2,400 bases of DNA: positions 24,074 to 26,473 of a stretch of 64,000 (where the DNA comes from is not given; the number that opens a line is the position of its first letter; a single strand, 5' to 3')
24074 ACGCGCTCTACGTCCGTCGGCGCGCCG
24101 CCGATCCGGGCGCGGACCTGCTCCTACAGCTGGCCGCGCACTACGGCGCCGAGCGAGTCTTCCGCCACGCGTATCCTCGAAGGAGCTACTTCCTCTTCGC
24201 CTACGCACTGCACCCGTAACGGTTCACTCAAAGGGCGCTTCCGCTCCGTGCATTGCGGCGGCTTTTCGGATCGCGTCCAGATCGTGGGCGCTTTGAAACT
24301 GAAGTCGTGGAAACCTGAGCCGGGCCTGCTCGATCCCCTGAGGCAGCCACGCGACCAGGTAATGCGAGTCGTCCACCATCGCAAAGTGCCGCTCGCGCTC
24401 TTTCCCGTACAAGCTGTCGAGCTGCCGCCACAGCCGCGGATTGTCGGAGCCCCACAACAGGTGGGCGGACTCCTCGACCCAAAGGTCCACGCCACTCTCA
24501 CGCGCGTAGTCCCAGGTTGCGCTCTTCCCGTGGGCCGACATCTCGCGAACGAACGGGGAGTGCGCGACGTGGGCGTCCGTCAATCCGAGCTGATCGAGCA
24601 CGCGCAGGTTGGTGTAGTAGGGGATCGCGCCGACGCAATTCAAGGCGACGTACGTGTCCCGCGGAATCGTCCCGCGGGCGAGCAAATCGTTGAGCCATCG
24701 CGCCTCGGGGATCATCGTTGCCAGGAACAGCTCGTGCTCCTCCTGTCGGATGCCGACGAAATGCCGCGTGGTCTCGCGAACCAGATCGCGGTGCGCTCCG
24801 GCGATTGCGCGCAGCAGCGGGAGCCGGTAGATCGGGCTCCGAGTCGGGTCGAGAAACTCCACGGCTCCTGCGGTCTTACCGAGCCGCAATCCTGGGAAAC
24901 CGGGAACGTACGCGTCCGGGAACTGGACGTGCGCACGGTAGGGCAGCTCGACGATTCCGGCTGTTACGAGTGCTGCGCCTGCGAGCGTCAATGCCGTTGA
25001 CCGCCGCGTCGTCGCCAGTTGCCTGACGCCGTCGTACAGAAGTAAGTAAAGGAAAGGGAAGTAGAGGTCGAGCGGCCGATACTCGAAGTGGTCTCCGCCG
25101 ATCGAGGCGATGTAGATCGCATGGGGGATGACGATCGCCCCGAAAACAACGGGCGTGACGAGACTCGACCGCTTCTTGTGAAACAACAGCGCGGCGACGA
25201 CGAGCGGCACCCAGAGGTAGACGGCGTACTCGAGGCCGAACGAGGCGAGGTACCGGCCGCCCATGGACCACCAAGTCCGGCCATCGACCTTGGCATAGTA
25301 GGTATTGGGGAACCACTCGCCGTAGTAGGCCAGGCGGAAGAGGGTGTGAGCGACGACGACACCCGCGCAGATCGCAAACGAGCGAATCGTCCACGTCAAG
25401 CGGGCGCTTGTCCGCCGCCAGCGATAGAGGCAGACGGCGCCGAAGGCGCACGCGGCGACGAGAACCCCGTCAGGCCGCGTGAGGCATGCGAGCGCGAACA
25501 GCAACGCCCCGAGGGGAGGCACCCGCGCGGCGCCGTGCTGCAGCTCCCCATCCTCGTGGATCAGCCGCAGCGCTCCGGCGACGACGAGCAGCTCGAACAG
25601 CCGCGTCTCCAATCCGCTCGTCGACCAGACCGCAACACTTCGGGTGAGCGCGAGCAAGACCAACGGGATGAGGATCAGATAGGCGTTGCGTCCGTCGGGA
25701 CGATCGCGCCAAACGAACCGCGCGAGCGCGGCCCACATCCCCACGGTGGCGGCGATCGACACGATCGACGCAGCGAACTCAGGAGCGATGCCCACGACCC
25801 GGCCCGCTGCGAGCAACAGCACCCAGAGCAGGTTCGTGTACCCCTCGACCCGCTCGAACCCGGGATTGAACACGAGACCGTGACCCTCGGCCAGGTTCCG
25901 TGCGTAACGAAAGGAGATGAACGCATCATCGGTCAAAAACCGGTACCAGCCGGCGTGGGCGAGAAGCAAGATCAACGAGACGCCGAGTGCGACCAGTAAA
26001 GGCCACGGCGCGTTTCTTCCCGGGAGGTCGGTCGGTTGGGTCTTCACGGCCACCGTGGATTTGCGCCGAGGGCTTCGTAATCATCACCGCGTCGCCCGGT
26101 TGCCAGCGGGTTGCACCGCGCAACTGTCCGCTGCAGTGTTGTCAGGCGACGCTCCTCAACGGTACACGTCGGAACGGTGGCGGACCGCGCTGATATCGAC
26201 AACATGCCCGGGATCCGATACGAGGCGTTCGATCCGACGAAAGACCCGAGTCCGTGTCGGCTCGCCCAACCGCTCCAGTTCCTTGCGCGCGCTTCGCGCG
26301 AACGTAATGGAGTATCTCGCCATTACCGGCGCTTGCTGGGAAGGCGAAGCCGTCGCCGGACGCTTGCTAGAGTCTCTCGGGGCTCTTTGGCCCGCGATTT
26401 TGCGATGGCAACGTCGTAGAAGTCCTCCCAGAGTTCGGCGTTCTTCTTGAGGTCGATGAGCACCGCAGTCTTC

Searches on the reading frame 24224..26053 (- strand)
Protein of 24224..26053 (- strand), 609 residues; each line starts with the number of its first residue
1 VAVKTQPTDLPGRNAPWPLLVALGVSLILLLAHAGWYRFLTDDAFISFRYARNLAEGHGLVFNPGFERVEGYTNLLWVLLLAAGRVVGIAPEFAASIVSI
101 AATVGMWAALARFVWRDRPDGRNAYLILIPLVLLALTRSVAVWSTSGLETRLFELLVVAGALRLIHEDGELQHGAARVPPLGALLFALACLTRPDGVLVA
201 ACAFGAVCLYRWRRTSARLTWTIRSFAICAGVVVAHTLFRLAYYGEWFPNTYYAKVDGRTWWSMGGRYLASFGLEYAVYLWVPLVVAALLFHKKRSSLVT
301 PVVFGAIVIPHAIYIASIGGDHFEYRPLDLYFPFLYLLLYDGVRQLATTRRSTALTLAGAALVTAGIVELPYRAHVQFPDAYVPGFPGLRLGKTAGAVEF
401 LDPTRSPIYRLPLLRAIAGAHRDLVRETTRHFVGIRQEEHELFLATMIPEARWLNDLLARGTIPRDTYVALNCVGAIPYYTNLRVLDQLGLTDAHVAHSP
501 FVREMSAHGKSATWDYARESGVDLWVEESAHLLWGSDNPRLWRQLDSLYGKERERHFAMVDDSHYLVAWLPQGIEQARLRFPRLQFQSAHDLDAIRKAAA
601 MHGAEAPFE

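Call 8: search_protein_families(library=pfam, proteins=[window:24224-26053:-], max_evalue=0.01)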
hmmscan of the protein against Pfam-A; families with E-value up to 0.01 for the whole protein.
window:24224-26053:- (609 aa): 0 families

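Call 10: search_protein_families(library=ncbifam, proteins=[window:24224-26053:-], max_evalue=1)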
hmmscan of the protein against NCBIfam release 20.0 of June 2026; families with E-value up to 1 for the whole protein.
window:24224-26053:- (609 aa): 2 families
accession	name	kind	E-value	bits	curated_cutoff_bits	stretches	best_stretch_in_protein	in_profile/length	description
NF041481.1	beta_arabfuran_tase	equivalog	9.7e-16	56.9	1050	1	28-288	14-283/633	terminal beta-(1->2)-arabinofuranosyltransferase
NF047440.1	LA3751_2_3_fam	subfamily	0.0028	16.6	200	1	124-348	127-359/460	LA_3751/LA_3752 family putative glycosyltransferase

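Call 11: search_solved_structures(query=window:24224-26053:-, max_evalue=10)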
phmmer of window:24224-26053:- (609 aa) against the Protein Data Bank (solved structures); distinct sequences matched with E-value up to 10: 2.
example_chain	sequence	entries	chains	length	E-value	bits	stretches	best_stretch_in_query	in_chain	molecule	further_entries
9dlf_C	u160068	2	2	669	1.8e-11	46.6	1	20-286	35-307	Arabinosyltransferase AftB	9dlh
2x3m_A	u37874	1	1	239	0.71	11.6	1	378-452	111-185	HYPOTHETICAL PROTEIN ORF239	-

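Call 12: find_encoding_contigs(protein=window:24224-26053:-, flank=10000, max_places=10)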
Protein window:24224-26053:- (609 aa): 1 contig read that carries it; 1 place shown.
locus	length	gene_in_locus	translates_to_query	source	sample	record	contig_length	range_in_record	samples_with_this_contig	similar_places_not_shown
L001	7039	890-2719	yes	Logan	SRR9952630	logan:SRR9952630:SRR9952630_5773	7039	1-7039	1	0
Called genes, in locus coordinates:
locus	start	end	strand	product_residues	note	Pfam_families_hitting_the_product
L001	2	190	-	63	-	?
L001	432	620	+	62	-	-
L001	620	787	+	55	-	-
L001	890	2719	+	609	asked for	-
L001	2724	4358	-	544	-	-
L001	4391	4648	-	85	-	PF05016:ParE_toxin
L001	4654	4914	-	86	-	PF02604:PhdYeFM_antitox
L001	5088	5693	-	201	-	PF14321:DUF4382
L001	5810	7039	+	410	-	?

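Call 18: find_homologous_proteins(query=window:24224-26053:-, max_evalue=0.00001)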
Query window:24224-26053:- (609 aa): 2814 proteins with E <= 0.00001 among 8000 candidates; the best 120 are listed.
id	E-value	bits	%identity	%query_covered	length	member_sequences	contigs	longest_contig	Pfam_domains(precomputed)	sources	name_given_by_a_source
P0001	0.0e+0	1389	100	100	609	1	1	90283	-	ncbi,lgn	-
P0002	0.0e+0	1033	77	97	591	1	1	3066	-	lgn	-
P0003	4.1e-291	985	74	97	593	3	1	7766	-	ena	-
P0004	1.3e-217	742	59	93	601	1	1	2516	-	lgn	-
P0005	2.1e-203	696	55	92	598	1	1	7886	-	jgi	jgi:arabinofuranosyltransferase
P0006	2.2e-196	672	54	96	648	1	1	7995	-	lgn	-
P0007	3.2e-195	669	56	93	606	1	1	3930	-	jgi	jgi:hypothetical protein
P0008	4.2e-194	665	57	90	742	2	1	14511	-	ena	-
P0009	6.3e-194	664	56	94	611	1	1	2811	-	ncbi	-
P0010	2.4e-193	662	56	92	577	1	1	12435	-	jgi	jgi:hypothetical protein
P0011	1.1e-191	657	57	93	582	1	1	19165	-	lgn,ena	-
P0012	1.8e-191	656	56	94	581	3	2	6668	-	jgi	jgi:arabinofuranosyltransferase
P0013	2.9e-191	655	54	93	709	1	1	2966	PF13432.13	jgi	jgi:hypothetical protein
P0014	1.5e-187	643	53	96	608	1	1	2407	-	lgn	-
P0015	6.6e-186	638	56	93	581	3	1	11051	-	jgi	-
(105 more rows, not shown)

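Call 19: find_encoding_contigs(protein=P0003, flank=10000, max_places=4)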
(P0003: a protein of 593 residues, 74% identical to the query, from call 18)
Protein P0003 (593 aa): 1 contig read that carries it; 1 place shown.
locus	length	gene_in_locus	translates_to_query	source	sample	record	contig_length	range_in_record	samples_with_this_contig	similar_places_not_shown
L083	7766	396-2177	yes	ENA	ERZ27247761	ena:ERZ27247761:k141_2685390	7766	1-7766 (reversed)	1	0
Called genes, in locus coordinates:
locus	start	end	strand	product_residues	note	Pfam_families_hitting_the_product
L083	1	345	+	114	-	?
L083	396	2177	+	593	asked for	-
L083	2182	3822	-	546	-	-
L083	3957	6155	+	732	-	PF00884:Sulfatase, PF01663:Phosphodiest, PF16347:SGSH_C, PF13414:TPR_11, PF13414:TPR_11, PF13432:TPR_16, PF00515:TPR_1, PF13414:TPR_11, +16 more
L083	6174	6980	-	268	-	PF13462:Thioredoxin_4, PF01323:DSBA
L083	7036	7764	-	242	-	?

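Call 20: find_encoding_contigs(protein=P0002, flank=10000, max_places=4)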
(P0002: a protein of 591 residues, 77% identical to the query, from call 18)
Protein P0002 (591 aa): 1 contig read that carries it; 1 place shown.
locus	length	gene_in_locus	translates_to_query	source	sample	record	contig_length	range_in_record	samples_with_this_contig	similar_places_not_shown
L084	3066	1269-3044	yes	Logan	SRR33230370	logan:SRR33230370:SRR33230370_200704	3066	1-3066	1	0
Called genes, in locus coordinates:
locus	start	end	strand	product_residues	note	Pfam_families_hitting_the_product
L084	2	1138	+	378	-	?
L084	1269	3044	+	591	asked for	-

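Call 21: find_encoding_contigs(protein=P0001, flank=10000, max_places=6)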
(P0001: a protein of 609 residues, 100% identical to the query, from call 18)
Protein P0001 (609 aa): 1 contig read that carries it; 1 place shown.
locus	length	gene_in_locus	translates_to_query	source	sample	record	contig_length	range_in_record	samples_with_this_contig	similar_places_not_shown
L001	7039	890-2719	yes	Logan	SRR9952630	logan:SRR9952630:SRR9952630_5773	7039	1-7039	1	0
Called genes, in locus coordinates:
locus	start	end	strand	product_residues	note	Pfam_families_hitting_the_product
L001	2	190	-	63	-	?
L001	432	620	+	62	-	-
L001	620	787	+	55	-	-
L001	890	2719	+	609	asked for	-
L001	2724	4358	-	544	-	-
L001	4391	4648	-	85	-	PF05016:ParE_toxin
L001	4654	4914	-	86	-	PF02604:PhdYeFM_antitox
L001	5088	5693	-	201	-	PF14321:DUF4382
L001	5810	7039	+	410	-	?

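Call 49: search_solved_structures(query=window:24224-26053:-, max_evalue=0.001, show_alignments=1)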
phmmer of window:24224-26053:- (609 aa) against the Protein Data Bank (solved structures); distinct sequences matched with E-value up to 0.001: 1.
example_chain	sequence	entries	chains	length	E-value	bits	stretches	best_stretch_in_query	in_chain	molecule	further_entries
9dlf_C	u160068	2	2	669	1.8e-11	46.6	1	20-286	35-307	Arabinosyltransferase AftB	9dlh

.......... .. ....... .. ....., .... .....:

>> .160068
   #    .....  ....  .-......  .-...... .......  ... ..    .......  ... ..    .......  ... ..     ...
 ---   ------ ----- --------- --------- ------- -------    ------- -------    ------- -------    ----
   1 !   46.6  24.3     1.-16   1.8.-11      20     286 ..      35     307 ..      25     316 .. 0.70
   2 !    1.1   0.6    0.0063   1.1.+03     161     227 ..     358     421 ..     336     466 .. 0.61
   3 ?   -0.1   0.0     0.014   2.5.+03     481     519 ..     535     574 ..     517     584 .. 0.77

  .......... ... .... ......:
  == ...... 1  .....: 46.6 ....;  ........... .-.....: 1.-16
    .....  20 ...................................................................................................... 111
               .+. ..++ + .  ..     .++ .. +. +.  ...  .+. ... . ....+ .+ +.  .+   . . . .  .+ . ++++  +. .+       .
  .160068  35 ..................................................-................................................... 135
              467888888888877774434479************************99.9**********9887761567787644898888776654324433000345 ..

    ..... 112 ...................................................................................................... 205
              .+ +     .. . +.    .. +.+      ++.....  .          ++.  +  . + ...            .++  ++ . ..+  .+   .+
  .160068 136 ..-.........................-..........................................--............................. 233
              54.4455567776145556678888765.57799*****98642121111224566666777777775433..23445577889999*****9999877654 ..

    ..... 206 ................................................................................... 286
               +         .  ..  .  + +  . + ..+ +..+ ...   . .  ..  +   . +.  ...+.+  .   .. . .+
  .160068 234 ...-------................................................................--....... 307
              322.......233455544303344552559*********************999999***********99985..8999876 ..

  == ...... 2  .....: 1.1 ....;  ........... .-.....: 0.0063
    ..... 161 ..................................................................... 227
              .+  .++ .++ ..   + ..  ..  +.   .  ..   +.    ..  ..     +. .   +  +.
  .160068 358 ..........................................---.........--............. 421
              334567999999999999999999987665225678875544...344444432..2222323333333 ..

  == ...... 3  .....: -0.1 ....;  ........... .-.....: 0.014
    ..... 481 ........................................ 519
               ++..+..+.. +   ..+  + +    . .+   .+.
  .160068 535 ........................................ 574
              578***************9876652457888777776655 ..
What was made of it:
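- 24224..26053 (-): GTC2, an AftB-like GT-C glycosyltransferase (609 aa). PDB AftB 9dlf, E = 1.8e-11, with the DD motif aligned (calls 11, 49).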

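Call 61: predict_structure(alignment_id=A3)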
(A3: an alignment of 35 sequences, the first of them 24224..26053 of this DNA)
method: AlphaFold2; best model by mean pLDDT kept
length: 609 residues; sequences in the alignment: 35
mean_pLDDT: 90.9   pTM: 0.91
mean pLDDT of the five models: 90.9, 90.3, 90.1, 89.6, 88.6
residues with pLDDT >= 90: 449; 70-90: 131; 50-70: 16; < 50: 13
segments of 3 or more residues with pLDDT < 50: 1-12
pLDDT, mean of each block of 10 residues (from residue 1): 41 75 98 95 93 96 89 89 98 97 98 93 94 97 94 98 97 92 98 94 96 86 96 95 91 86 93 94 98 96 98 93 86 98 96 97 95 91 82 69 85 89 91 85 92 96 96 88 94 92 76 95 89 89 89 93 94 97 96 90 66
secondary structure, 60 per line:
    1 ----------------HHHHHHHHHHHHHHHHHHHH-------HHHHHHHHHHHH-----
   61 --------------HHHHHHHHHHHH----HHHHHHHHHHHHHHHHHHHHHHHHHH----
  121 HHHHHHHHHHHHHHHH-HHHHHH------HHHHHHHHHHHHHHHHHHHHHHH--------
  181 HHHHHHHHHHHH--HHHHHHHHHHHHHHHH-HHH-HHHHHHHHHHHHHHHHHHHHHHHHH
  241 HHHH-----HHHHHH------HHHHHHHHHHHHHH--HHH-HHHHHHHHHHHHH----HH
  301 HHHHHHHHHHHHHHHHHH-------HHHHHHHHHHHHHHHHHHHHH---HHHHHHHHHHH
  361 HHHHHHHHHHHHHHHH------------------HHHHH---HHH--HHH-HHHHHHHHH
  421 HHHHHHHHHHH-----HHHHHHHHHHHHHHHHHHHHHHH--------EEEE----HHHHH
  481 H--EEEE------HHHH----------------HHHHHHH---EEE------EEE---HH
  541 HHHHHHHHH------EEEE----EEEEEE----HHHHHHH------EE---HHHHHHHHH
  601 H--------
elements in order: H17-36 H44-55 H75-86 H91-116 H121-136 H138-143 H150-172 H181-192 H195-210 H216-244 H250-255 H262-275 H282-294 H299-318 H326-346 H350-376 H395-399 H412-431 H437-459 E468-471 H476-481 E484-487 H494-497 H514-520 E524-526 E533-535 H539-549 E556-559 E564-569 H574-580 H592-601
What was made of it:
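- On GT-C glycosyltransferase (AftB-like): AF2 pLDDT 90.9, pTM 0.91 (call 61).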

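Call 65: fold_search(model_id=the predicted structure, library=pdb)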
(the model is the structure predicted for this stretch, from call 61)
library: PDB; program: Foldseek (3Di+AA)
matches with E <= 10: 305; with E <= 0.001: 6
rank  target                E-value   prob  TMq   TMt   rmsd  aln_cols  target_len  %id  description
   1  9dlf_C                3.8e-10  1.00  0.55  0.54   7.8       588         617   20  Arabinosyltransferase AftB in complex with Fab_B3 (released 2025-06-25)
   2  9dlh                  1.4e-08  1.00  0.56  0.57  14.3       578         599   19  donor substrate analog-bound AftB (released 2025-06-25)
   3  5f15                  5.4e-06  1.00  0.50  0.55   8.5       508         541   12  Crystal Structure of ArnT from Cupriavidus metallidurans bound to Undecaprenyl phosphate (released 2016-02-17)
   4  5ezm                  1.0e-05  1.00  0.51  0.57   9.4       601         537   12  Crystal Structure of ArnT from Cupriavidus metallidurans in the apo state (released 2016-02-17)
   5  9s6s_A                6.1e-04  1.00  0.46  0.51  12.3       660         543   10  Ternary cryo-EM structure of human ALG9 with Dol25-PP-GlcNAc2Man6, Dol25-P-Man and Fab (released 2026-03-18)
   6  7bvc_A                1.0e-03  1.00  0.43  0.26   9.5       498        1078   14  Cryo-EM structure of Mycobacterium smegmatis arabinosyltransferase EmbA-EmbB-AcpM2 in complex with ethambutol (released 2020-04-29)
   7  9s6t_A                1.0e-03  1.00  0.40  0.49  10.5       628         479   10  Ternary cryo-EM structure of chicken ALG12 with Dol25-PP-GlcNAc2Man7, Dol25-P-Man, and Fab (released 2026-03-18)
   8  5gmy_A                1.2e-03  1.00  0.43  0.32  14.1       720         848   10  Crystal structure of the Archaeoglobus fulgidus oligosaccharyltransferase (O29867_ARCFU) tethered with an acceptor pep (released 2017-02-01)
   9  8age_A                1.4e-03  1.00  0.40  0.38  14.7       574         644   12  Structure of yeast oligosaccharylransferase complex with acceptor peptide bound (released 2022-12-07)
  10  9n9j_I                1.5e-03  1.00  0.44  0.39  15.3       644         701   12  Structure of a GRP94 folding intermediate engaged with a CCDC134- and FKBP11-bound secretory translocon (released 2025-11-19)
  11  3wak                  2.3e-03  1.00  0.47  0.34  13.6       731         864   11  Crystal structure of the Archaeoglobus fulgidus oligosaccharyltransferase (O29867_ARCFU) in the apo form (released 2013-10-30)
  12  7bvf_A                2.4e-03  1.00  0.40  0.24  14.6       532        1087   12  Cryo-EM structure of Mycobacterium tuberculosis arabinosyltransferase EmbA-EmbB-AcpM2 in complex with ethambutol (released 2020-04-29)
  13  9s6u_A                2.8e-03  1.00  0.47  0.52   9.6       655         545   12  Ternary cryo-EM structure of human ALG9 with Dol25-PP-GlcNAc2Man8, Dol25-P-Man and Fab (released 2026-03-18)
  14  7e9s_A                4.7e-03  1.00  0.37  0.27  19.5       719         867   12  Archaeal oligosaccharyltransferase AglB from Archaeoglobus fulgidus in complex with an inhibitory peptide and a dolich (released 2021-09-08)
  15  3waj                  4.7e-03  1.00  0.35  0.28  18.0       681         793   11  Crystal structure of the Archaeoglobus fulgidus oligosaccharyltransferase (O29867_ARCFU) complex with Zn and sulfate (released 2013-10-30)
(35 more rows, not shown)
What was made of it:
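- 24224..26053 (-): Foldseek hits: AftB, ArnT, ALG9, Emb, AglB (calls 61, 65).
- On GT-C glycosyltransferase (AftB-like): Foldseek: AftB E = 3.8e-10 (TM 0.55), plus ArnT, ALG9, EmbB and AglB (call 65).
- Checked: They have a GT-C fold (calls 11, 49, 61, 65).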

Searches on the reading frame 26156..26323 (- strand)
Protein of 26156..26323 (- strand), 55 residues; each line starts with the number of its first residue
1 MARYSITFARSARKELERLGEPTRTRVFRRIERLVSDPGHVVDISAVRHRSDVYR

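Call 8: search_protein_families(library=pfam, proteins=[window:26156-26323:-], max_evalue=0.01)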
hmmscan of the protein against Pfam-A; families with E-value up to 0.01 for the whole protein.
window:26156-26323:- (55 aa): 1 family
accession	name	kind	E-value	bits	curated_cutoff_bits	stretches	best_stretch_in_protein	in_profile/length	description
PF05016.21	ParE_toxin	-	0.0042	18.1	23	0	6-37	1-38/89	ParE toxin of type II toxin-antitoxin system, parDE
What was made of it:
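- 26156..26323 (-): tox3: ParE-family toxin with a 31-residue internal in-frame deletion (55 aa). Pfam ParE_toxin, N-terminal part only, E = 0.004 (call 8).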

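Call 10: search_protein_families(library=ncbifam, proteins=[window:26156-26323:-], max_evalue=1)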
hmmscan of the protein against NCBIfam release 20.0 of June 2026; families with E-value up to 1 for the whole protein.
window:26156-26323:- (55 aa): 0 families
